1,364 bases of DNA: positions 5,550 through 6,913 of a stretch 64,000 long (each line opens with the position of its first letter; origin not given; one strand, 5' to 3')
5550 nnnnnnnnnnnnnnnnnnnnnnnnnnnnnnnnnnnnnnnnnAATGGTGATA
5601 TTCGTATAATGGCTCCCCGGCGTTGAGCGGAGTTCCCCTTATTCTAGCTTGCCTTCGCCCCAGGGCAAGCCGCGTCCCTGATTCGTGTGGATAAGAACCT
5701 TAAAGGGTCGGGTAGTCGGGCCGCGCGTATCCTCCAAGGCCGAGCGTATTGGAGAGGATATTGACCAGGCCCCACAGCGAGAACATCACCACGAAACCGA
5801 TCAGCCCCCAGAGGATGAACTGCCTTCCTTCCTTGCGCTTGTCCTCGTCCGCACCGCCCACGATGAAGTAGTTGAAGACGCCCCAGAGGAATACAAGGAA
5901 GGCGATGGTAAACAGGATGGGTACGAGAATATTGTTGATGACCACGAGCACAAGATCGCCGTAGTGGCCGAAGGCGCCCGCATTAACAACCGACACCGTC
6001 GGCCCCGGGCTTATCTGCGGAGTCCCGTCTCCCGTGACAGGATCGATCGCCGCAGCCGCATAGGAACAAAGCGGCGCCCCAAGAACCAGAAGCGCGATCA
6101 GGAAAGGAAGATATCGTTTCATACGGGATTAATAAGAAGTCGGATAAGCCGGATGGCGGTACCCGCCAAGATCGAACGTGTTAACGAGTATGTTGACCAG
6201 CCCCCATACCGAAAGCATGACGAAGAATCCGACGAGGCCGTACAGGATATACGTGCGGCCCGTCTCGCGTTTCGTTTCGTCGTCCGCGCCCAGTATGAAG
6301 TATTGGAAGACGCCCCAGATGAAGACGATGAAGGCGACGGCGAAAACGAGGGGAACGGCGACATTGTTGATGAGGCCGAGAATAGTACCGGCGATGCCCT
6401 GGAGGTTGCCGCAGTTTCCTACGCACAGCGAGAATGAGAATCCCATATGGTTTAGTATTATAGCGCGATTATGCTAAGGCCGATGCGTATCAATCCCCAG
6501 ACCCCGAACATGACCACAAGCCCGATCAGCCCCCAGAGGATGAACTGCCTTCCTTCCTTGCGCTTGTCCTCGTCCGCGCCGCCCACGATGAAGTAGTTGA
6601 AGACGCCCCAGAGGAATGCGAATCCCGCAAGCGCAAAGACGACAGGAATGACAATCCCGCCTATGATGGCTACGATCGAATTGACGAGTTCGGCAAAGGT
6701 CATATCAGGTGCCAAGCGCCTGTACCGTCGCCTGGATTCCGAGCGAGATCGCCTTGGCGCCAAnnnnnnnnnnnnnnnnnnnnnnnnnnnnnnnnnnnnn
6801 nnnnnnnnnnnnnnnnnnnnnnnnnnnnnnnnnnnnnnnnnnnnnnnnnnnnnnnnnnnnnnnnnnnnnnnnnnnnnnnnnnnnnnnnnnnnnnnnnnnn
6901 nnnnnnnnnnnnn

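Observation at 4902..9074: Operon of a methyltransferase, a solute-binding protein and six tandem VirB2/TrbC-like pilin-like paralogs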

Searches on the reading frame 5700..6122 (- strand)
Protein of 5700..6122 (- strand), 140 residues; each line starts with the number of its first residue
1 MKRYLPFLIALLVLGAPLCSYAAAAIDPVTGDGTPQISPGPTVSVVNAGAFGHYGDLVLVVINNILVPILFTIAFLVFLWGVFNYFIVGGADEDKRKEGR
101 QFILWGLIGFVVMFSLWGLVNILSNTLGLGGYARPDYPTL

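Call 3: search_protein_families(library=pfam, max_evalue=1, proteins=[window:5700-6122:-])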
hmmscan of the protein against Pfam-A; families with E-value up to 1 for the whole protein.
window:5700-6122:- (140 aa): 1 family
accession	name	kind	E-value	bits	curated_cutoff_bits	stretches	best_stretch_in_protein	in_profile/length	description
PF18895.5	T4SS_pilin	-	5.3e-08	33.3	26.6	1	62-123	12-71/71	Type IV secretion system pilin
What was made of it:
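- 5700..6122 (-): Pilin position 4 (p3), 140 aa. A signal peptide, a ~30-aa ectodomain and the hairpin. Across genomes this is the most variable position. PF18895 33.3 bits (call 3).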

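Call 4: search_protein_families(library=ncbifam, max_evalue=1, proteins=[window:5700-6122:-])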
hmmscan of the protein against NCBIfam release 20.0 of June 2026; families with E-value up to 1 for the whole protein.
window:5700-6122:- (140 aa): 3 families
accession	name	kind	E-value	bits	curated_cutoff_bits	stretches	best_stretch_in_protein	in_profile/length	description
NF045849.1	ICE_MMCAP2_0565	equivalog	1.4e-08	34.3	40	1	52-126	3-79/80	Mbov_0395 family pilin-like conjugal transfer protein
NF040473.1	peri_YbiM_McbA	exception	0.021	15.5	110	1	1-50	1-47/86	DUF1471 family periplasmic protein McbA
NF040685.1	conju_mem_TcpD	equivalog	0.15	12.2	100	0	60-82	51-73/114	conjugal transfer membrane protein TcpD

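Call 18: find_encoding_contigs(protein=window:5700-6122:-, flank=10000, max_places=6)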
Protein window:5700-6122:- (140 aa): 1 contig read that carries it; 1 place shown.
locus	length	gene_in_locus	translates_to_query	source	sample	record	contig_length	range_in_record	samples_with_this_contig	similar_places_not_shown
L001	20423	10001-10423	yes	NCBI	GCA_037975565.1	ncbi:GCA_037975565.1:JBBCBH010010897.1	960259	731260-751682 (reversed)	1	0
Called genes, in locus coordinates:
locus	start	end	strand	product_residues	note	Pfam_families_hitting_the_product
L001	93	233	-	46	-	-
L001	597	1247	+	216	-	PF13483:Lactamase_B_3, PF12706:Lactamase_B_2 (weak)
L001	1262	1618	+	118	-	-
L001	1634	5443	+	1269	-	PF00521:DNA_topoisoIV, PF14890:Intein_splicing, PF14528:LAGLIDADG_3, PF00521:DNA_topoisoIV, PF03989:DNA_gyraseA_C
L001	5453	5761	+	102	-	-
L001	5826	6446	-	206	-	-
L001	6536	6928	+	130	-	-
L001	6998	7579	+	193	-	PF01269:Fibrillarin (weak), PF01728:FtsJ (weak), PF05175:MTS (weak), PF01209:Ubie_methyltran, PF13847:Methyltransf_31, PF08241:Methyltransf_11, PF08242:Methyltransf_12, PF13649:Methyltransf_25, +1 more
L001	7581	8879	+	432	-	PF01547:SBP_bac_1, PF13416:SBP_bac_8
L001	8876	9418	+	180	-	PF04956:TrbC (faint), PF18895:T4SS_pilin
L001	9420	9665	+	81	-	PF18895:T4SS_pilin (weak)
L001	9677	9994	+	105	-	PF18895:T4SS_pilin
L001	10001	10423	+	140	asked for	PF18895:T4SS_pilin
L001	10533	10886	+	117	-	PF18895:T4SS_pilin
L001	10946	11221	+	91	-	PF18895:T4SS_pilin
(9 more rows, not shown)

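Call 96: search_protein_families(library=padloc, max_evalue=0.001, proteins=[window:5700-6122:-])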
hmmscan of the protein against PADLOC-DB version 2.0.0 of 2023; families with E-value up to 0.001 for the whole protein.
window:5700-6122:- (140 aa): 0 families

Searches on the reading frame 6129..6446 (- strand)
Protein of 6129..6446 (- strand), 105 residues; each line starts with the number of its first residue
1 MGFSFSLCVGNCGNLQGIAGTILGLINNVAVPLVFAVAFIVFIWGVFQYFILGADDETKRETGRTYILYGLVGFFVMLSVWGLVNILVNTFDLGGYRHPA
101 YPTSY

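Call 3: search_protein_families(library=pfam, max_evalue=1, proteins=[window:6129-6446:-])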
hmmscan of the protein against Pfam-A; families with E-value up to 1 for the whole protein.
window:6129-6446:- (105 aa): 4 families
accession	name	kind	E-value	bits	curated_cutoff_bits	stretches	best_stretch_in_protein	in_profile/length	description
PF18895.5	T4SS_pilin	-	6.2e-09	36.2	26.6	1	21-87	7-71/71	Type IV secretion system pilin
PF18920.5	DUF5671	-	0.0019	18.5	28.4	1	22-91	42-106/132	Domain of unknown function (DUF5671)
PF20517.3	TMEM127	-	0.032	14.8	25.3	1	9-91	26-110/113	Transmembrane protein 127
PF09323.15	DUF1980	-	0.18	12.7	25.9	1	18-60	18-60/110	DUF1980 N-terminal domain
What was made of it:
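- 6129..6446 (-): Pilin position 3 (p4), 105 aa. It has no signal peptide in this genome. PF18895 36.2 bits (call 3).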

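Call 4: search_protein_families(library=ncbifam, max_evalue=1, proteins=[window:6129-6446:-])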
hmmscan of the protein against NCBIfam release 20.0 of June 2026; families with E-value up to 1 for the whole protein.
window:6129-6446:- (105 aa): 2 families
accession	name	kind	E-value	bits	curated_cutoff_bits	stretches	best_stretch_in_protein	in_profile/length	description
NF045849.1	ICE_MMCAP2_0565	equivalog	2.1e-08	33.7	40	1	14-89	1-78/80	Mbov_0395 family pilin-like conjugal transfer protein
TIGR03943.1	TIGR03943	equivalog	0.19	11.1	88.8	1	19-61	2-54/221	TIGR03943 family putative permease subunit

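Call 96: search_protein_families(library=padloc, max_evalue=0.001, proteins=[window:6129-6446:-])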
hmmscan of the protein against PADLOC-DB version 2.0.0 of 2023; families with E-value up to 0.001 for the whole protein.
window:6129-6446:- (105 aa): 0 families

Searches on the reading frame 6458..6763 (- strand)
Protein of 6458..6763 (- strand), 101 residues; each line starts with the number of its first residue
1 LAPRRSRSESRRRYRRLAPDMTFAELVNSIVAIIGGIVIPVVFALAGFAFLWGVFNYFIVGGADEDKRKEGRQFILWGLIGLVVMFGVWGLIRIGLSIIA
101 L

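Call 3: search_protein_families(library=pfam, max_evalue=1, proteins=[window:6458-6763:-])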
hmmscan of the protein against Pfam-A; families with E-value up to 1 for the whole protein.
window:6458-6763:- (101 aa): 2 families
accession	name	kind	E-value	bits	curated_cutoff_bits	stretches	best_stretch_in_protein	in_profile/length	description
PF18895.5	T4SS_pilin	-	3.1e-07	30.8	26.6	1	23-92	5-68/71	Type IV secretion system pilin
PF11239.13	DUF3040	-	0.037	14.7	24.7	0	8-54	35-81/84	Protein of unknown function (DUF3040)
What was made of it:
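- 6458..6703 (-): Pilin position 2 (p5), 81 aa. A bare hairpin without a signal peptide. PF18895 30.8 bits (call 3).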

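Call 4: search_protein_families(library=ncbifam, max_evalue=1, proteins=[window:6458-6763:-])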
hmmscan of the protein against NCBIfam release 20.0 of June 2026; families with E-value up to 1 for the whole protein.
window:6458-6763:- (101 aa): 1 family
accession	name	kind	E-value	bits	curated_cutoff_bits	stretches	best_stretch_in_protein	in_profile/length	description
NF045849.1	ICE_MMCAP2_0565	equivalog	1e-07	31.5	40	1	24-99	3-80/80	Mbov_0395 family pilin-like conjugal transfer protein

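Call 96: search_protein_families(library=padloc, max_evalue=0.001, proteins=[window:6458-6703:-])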
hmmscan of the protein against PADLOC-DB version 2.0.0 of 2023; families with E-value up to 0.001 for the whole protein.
window:6458-6703:- (81 aa): 0 families
